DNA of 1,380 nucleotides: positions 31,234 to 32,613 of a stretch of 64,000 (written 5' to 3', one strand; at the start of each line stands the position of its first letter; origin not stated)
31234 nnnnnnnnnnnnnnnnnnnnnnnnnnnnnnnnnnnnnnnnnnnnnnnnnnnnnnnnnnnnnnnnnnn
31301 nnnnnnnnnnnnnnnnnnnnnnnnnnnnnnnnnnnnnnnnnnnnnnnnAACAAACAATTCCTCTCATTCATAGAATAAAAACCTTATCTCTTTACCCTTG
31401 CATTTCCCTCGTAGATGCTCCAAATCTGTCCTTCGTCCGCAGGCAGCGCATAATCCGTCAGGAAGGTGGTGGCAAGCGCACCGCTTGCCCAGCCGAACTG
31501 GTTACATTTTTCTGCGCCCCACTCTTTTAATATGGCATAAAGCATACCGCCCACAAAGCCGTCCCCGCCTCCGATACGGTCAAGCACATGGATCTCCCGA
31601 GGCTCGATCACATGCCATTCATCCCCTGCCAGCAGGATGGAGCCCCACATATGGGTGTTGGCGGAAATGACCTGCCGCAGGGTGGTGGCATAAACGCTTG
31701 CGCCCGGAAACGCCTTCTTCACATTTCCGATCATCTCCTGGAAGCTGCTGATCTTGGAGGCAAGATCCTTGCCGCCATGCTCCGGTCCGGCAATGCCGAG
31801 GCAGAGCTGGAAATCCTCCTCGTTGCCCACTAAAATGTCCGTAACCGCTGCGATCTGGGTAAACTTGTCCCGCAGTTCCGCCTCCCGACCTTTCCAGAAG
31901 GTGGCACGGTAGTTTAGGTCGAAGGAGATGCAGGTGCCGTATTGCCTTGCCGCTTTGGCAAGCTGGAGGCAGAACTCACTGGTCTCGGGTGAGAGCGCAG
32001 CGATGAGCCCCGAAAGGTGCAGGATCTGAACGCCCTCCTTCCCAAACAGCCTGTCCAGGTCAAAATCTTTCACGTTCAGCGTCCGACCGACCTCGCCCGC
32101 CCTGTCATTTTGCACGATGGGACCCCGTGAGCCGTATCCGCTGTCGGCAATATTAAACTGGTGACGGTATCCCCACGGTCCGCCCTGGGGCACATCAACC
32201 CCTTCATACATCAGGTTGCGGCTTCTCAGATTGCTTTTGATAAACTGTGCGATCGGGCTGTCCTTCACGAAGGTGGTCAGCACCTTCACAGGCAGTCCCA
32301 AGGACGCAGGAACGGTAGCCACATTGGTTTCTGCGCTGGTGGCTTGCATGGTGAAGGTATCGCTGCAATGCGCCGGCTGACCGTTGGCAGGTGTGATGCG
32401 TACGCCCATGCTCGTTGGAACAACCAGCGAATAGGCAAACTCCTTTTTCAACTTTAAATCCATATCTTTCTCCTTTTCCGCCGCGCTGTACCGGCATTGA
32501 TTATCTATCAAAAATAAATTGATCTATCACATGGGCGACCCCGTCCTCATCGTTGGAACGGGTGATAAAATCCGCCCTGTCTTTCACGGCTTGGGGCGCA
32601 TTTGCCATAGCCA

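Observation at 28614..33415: Operon coupling a LarA-like putative hydroxyacid epimerase to 6-phosphogluconate dehydrogenase, a PfkB kinase and a Cof-type phosphatase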

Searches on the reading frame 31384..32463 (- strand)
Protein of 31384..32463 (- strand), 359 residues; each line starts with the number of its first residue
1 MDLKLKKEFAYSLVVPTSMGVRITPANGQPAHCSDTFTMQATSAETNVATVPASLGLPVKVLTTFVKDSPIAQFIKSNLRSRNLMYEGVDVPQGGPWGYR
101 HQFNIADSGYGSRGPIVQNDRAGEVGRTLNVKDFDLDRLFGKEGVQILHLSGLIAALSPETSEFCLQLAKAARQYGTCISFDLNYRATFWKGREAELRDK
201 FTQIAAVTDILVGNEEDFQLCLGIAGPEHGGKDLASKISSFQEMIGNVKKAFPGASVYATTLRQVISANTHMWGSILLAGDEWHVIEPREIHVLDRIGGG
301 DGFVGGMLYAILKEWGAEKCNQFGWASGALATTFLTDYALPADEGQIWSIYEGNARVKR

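Call 3: search_protein_families(library=pfam, proteins=[window:31384-32463:-])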
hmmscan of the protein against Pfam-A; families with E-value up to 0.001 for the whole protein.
window:31384-32463:- (359 aa): 1 family
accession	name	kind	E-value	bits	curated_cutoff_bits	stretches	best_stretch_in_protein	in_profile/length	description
PF00294.29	PfkB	-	5.5e-21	75.6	25.8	1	41-333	35-291/302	pfkB family carbohydrate kinase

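Call 4: search_protein_families(library=ncbifam, proteins=[window:31384-32463:-])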
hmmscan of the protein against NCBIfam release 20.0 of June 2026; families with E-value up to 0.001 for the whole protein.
window:31384-32463:- (359 aa): 14 families
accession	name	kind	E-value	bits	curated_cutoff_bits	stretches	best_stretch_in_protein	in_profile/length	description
NF041633.1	trifunc_aldol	exception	1.1e-46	159.5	700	1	18-342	249-562/580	KHG/KDPG aldolase/sugar kinase fusion protein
NF041332.1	KDG_KDGal_kin_Halo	equivalog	2.3e-28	99.5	440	1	21-342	12-302/320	bifunctional 2-dehydro-3-deoxygluconokinase/2-dehydro-3-deoxygalactonokinase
TIGR04382.1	myo_inos_iolC_N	equivalog_domain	1.8e-24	86.5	300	1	36-332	28-290/309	5-dehydro-2-deoxygluconokinase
NF040938.1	KDG_KDGal_kin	equivalog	2.7e-10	39.8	400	1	121-260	105-232/305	bifunctional 2-dehydro-3-deoxygluconokinase/2-dehydro-3-deoxygalactonokinase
NF006957.1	PRK09434.1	equivalog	1.1e-09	38.2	450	1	146-239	120-211/302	fructokinase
NF052444.1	DhDoxglucKinKdgK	equivalog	1.2e-07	31.4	400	1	145-215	126-196/303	2-dehydro-3-deoxygluconokinase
TIGR03828.1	pfkB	equivalog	2.1e-06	27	292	1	274-332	224-282/305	1-phosphofructokinase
TIGR03168.1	1-PFK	subfamily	3.3e-06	26.2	216.4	1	274-333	224-283/305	hexose kinase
NF047869.1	myo_kin_aldol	exception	5.1e-06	25.1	600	1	172-331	159-311/586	bifunctional 5-dehydro-2-deoxygluconokinase/5-dehydro-2-deoxyphosphogluconate aldolase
NF053626.1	RibKinHalex1628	equivalog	9.3e-05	22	330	0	274-333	213-274/293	ATP-dependent ribose-1-phosphate kinase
NF007068.0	PRK09513.1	equivalog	0.0002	20.6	432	1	274-332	228-286/312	1-phosphofructokinase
NF049991.1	TagKinase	equivalog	0.00049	19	420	0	148-265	138-248/321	tagatose kinase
NF007321.0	PRK09813.1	equivalog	0.00054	19.5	247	0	273-329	196-252/261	fructoselysine 6-kinase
NF041134.1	R1P_kin_Thcocales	equivalog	0.00066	19.2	500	0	277-324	206-255/291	ADP-dependent ribose-1-phosphate kinase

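Call 22: search_solved_structures(query=window:31384-32463:-, max_evalue=0.00001, show_alignments=1)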
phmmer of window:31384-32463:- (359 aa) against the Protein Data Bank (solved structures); distinct sequences matched with E-value up to 0.00001: 12.
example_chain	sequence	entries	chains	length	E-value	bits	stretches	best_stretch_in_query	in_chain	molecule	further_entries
2afb_A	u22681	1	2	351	2.1e-29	106.1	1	19-341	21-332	2-keto-3-deoxygluconate kinase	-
4gm6_A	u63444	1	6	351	1e-24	90.7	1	19-344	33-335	PfkB family carbohydrate kinase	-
3ktn_A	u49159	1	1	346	6.2e-19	71.6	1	105-340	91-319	Carbohydrate kinase, pfkB family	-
1v19_A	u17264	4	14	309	2.3e-13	53.3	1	39-223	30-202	2-KETO-3-DEOXYGLUCONATE KINASE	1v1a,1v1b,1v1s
4du5_A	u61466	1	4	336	1.7e-11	47.2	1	30-228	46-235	PfkB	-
3pl2_A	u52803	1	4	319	2.1e-10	43.6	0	275-341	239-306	Sugar kinase, ribokinase family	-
5ey7_A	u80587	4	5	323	6.4e-08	35.4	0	146-334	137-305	Fructokinase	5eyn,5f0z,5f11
5ygg_A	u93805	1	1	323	1e-07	34.8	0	146-267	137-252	Fructokinase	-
2qcv_A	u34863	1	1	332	3.6e-06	29.6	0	146-221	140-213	Putative 5-dehydro-2-deoxygluconokinase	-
3gbu_A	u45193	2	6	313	3.8e-06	29.6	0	44-228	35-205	Uncharacterized sugar kinase PH1459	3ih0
3ewm_A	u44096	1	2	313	3.9e-06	29.6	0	44-226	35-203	Uncharacterized sugar kinase PH1459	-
1tyy_A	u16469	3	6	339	5.3e-06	29.1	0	274-313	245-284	putative sugar kinase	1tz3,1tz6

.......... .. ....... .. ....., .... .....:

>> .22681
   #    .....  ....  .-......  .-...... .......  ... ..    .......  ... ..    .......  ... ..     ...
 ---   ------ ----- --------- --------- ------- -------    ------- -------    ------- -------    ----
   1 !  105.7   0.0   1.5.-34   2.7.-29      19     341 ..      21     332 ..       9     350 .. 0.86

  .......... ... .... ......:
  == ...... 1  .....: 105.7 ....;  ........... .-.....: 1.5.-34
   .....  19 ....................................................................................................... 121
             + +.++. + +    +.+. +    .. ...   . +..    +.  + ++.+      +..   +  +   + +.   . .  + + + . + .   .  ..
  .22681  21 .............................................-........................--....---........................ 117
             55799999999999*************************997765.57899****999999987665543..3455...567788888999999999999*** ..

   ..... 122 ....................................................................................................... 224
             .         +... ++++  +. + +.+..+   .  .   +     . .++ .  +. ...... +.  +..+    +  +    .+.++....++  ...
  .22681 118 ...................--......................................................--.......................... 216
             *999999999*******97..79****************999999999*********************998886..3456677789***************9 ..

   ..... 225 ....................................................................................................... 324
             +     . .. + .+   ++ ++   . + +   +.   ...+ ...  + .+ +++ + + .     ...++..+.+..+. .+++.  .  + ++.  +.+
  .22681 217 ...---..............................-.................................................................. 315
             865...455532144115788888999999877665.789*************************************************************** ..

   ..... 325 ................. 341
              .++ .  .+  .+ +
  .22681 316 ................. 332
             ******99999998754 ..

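Call 41: find_encoding_contigs(protein=window:31384-32463:-, flank=10000, max_places=4)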
Protein window:31384-32463:- (359 aa): no gene with exactly this product is on record in the collection.

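Call 60: find_homologous_proteins(query=window:31384-32463:-, max_evalue=1e-30)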
Query window:31384-32463:- (359 aa): 8000 proteins with E <= 1e-30 among 8000 candidates; the best 120 are listed.
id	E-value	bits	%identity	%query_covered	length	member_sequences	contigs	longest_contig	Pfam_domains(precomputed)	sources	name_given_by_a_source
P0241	8.0e-243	823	100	100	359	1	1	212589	PF00294.30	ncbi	-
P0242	8.7e-200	681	83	99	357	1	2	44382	PF00294.30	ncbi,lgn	ncbi:MAG: sugar kinase [Bacillota bacterium]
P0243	8.0e-198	675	81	100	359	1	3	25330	PF00294.30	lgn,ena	-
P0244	1.1e-197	674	81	99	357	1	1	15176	PF00294.30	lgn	-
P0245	1.5e-197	674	81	100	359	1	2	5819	PF00294.30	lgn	-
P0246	2.1e-197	674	80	100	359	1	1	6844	PF00294.30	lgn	-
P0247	2.9e-197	673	81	100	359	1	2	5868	PF00294.30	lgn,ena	-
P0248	3.6e-197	673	81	100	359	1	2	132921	PF00294.30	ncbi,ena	-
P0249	5.2e-197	672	82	100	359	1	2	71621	PF00294.30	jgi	jgi:2-dehydro-3-deoxygluconokinase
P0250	7.4e-197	672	79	100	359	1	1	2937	PF00294.30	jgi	jgi:2-dehydro-3-deoxygluconokinase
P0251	1.5e-196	671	81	100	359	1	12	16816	PF00294.30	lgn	-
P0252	2.0e-196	670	80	100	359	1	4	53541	PF00294.30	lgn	-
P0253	2.0e-196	670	80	100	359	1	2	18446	PF00294.30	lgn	-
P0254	2.6e-196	670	80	100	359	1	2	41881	PF00294.30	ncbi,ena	-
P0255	3.9e-196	669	80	100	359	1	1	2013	PF00294.30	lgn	-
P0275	5.7e-194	662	79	100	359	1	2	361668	PF00294.30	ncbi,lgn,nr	ncbi:MAG: sugar kinase [Bacteroidales bacterium]|nr:sugar kinase [Bacteroidales bacterium]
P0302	1.6e-192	658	79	100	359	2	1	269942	PF00294.30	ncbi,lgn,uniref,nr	ncbi:2-dehydro-3-deoxygluconokinase [Hydrogenispora ethanolica]|uniref:2-dehydro-3-deoxygluconokinas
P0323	1.5e-191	654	79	100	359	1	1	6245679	PF00294.30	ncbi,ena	-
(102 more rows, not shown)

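Call 61: find_encoding_contigs(protein=P0302, flank=9000, max_places=1)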
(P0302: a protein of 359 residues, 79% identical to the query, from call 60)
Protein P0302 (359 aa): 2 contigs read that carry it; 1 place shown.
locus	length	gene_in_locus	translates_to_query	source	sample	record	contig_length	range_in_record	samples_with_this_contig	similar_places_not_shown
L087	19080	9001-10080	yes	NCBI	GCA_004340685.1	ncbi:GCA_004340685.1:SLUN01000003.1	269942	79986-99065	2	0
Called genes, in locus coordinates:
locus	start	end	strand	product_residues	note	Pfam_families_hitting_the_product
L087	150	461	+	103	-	-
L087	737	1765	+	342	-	PF00356:LacI, PF00532:Peripla_BP_1, PF13407:Peripla_BP_4, PF13377:Peripla_BP_3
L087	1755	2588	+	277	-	PF00528:BPD_transp_1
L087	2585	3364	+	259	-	PF00528:BPD_transp_1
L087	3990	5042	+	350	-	PF00005:ABC_tran, PF13304:AAA_21 (faint), PF08402:TOBE_2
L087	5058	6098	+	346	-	PF01547:SBP_bac_1, PF13531:SBP_bac_11, PF13416:SBP_bac_8, PF13343:SBP_bac_6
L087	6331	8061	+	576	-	PF01979:Amidohydro_1, PF07969:Amidohydro_3, PF13382:Adenine_deam_C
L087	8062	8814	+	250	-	PF01048:PNP_UDP_1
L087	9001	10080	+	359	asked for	PF00294:PfkB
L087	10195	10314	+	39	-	-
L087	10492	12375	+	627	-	PF00005:ABC_tran, PF02463:SMC_N (faint), PF13481:AAA_25 (faint), PF13555:AAA_29 (faint), PF01926:MMR_HSR1 (faint), PF12848:ABC_tran_Xtn, PF00005:ABC_tran, PF16326:ABC_tran_CTD (weak), +4 more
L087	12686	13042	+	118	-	PF12681:Glyoxalase_2, PF00903:Glyoxalase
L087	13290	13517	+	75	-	-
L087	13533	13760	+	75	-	-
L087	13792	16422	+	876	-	PF01326:PPDK_N, PF27448:Rph_4th, PF00391:PEP-utilizers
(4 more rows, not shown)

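Call 62: find_encoding_contigs(protein=P0275, flank=9000, max_places=1)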
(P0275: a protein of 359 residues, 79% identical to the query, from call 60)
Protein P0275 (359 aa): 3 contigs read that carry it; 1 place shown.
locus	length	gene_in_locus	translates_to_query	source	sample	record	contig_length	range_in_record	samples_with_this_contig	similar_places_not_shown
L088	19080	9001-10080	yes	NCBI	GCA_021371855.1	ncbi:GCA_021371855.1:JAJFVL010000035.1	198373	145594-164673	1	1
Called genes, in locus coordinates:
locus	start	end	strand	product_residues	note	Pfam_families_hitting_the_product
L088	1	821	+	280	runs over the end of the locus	PF00106:adh_short, PF13561:adh_short_C2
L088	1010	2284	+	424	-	PF09861:Lar_N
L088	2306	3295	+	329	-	PF01408:GFO_IDH_MocA, PF02894:GFO_IDH_MocA_C, PF22725:GFO_IDH_MocA_C3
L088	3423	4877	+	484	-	PF03446:NAD_binding_2, PF00393:6PGD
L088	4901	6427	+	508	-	PF00083:Sugar_tr, PF07690:MFS_1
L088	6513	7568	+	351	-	PF00356:LacI, PF13407:Peripla_BP_4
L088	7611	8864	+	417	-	PF16257:UxaE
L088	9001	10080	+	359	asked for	PF00294:PfkB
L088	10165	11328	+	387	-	PF24316:Tli3 (faint), PF13088:BNR_2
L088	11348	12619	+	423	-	PF04734:Ceramidase_alk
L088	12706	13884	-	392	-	PF07470:Glyco_hydro_88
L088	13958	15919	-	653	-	PF12771:SusD-like_2 (weak), PF14322:SusD-like_3, PF07980:SusD_RagB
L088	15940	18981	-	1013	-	PF13620:CarboxypepD_reg, PF13715:CarbopepD_reg_2, PF07715:Plug, PF00593:TonB_dep_Rec_b-barrel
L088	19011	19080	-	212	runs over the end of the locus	PF00295:Glyco_hydro_28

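Call 63: find_encoding_contigs(protein=P0323, flank=9000, max_places=1)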
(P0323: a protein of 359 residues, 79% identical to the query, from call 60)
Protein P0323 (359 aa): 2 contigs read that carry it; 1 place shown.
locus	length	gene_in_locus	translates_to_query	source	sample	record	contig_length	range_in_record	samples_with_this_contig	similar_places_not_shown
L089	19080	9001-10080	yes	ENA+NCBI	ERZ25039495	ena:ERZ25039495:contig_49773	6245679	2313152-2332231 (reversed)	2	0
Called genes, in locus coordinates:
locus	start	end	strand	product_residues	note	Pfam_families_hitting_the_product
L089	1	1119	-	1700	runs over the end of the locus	PF00324:AA_permease, PF03522:SLC12 (faint)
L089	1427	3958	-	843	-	PF13715:CarbopepD_reg_2, PF07715:Plug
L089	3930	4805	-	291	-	PF04773:FecR, PF16344:FecR_C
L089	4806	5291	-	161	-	PF07638:Sigma70_ECF (weak), PF04542:Sigma70_r2 (weak), PF08281:Sigma70_r4_2, PF04545:Sigma70_r4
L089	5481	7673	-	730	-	PF04616:Glyco_hydro_43, PF17851:GH43_C2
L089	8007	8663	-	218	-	PF13505:OMP_b-brl (weak), PF13568:OMP_b-brl_2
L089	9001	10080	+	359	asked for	PF00294:PfkB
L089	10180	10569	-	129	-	PF04480:DUF559, PF18741:MTES_1575 (weak)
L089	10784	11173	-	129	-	PF04480:DUF559, PF18741:MTES_1575 (weak)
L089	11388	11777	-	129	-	PF04480:DUF559, PF18741:MTES_1575 (weak)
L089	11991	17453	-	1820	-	PF11974:bMG3, PF01835:MG2, PF17972:bMG5, PF17962:bMG6, PF07703:A2M_BRD, PF00207:A2M, PF07678:TED_complement, PF17973:bMG10, +1 more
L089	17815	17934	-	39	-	PF01934:HepT-like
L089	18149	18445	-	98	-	PF01909:NTP_transf_2, PF18765:Polbeta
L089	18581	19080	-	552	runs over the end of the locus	PF03062:MBOAT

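Call 64: find_encoding_contigs(protein=P0242, flank=9000, max_places=2)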
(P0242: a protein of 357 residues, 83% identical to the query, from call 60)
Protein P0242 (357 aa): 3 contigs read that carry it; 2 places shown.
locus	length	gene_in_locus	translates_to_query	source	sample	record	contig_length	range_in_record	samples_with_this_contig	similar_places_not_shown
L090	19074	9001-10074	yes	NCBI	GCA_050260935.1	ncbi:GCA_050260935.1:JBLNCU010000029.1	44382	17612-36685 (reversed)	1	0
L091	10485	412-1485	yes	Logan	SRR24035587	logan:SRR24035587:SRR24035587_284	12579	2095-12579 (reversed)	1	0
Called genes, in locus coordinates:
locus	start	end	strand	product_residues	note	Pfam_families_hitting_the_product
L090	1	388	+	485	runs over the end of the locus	PF00478:IMPDH, PF03060:NMO (faint), PF00571:CBS, PF01070:FMN_dh (weak)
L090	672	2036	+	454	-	PF00291:PALP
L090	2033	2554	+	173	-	PF01066:CDP-OH_P_transf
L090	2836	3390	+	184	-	PF01381:HTH_3 (weak), PF12844:HTH_19, PF07883:Cupin_2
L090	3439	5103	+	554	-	PF00501:AMP-binding, PF13193:AMP-binding_C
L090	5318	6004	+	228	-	PF13367:PrsW-protease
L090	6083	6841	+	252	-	PF20772:TACO1_YebC_N, PF01709:Transcrip_reg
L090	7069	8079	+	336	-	PF00356:LacI, PF00532:Peripla_BP_1, PF13407:Peripla_BP_4, PF13377:Peripla_BP_3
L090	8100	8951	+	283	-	PF00106:adh_short, PF13561:adh_short_C2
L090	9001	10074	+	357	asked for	PF00294:PfkB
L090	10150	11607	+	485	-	PF03446:NAD_binding_2, PF00393:6PGD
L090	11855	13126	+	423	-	PF09861:Lar_N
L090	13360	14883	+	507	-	PF16257:UxaE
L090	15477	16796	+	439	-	PF00202:Aminotran_3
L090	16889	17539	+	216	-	PF00392:GntR, PF07729:FCD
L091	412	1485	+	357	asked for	PF00294:PfkB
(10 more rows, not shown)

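Call 65: find_encoding_contigs(protein=P0248, flank=9000, max_places=2)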
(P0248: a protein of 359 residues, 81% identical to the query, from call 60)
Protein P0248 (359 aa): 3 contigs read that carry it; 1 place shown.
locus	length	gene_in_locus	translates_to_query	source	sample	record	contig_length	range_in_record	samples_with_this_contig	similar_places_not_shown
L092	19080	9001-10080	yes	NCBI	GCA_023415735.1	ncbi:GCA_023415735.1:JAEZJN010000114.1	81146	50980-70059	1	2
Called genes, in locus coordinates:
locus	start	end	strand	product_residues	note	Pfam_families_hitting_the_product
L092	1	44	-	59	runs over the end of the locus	PF01783:Ribosomal_L32p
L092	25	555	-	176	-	PF02620:YceD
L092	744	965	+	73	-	-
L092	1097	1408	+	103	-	PF00269:SASP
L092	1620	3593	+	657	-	PF00456:Transketolase_N, PF00676:E1_dh (weak), PF02779:Transket_pyr, PF22613:Transketolase_C_1, PF02780:Transketolase_C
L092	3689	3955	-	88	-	-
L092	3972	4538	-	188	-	PF00881:Nitroreductase, PF14512:TM1586_NiRdase (faint)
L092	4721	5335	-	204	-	PF13428:TPR_14 (faint), PF00515:TPR_1 (faint), PF07719:TPR_2 (faint), PF13174:TPR_6 (faint), PF12895:ANAPC3 (faint), PF13181:TPR_8 (faint), PF13432:TPR_16 (weak), PF21033:RMD1-3 (weak), +2 more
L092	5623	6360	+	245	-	PF00702:Hydrolase, PF13419:HAD_2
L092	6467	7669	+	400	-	PF03315:SDH_beta, PF03313:SDH_alpha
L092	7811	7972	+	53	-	-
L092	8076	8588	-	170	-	PF13505:OMP_b-brl (weak)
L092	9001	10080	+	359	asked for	PF00294:PfkB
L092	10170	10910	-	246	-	-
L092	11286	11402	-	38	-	-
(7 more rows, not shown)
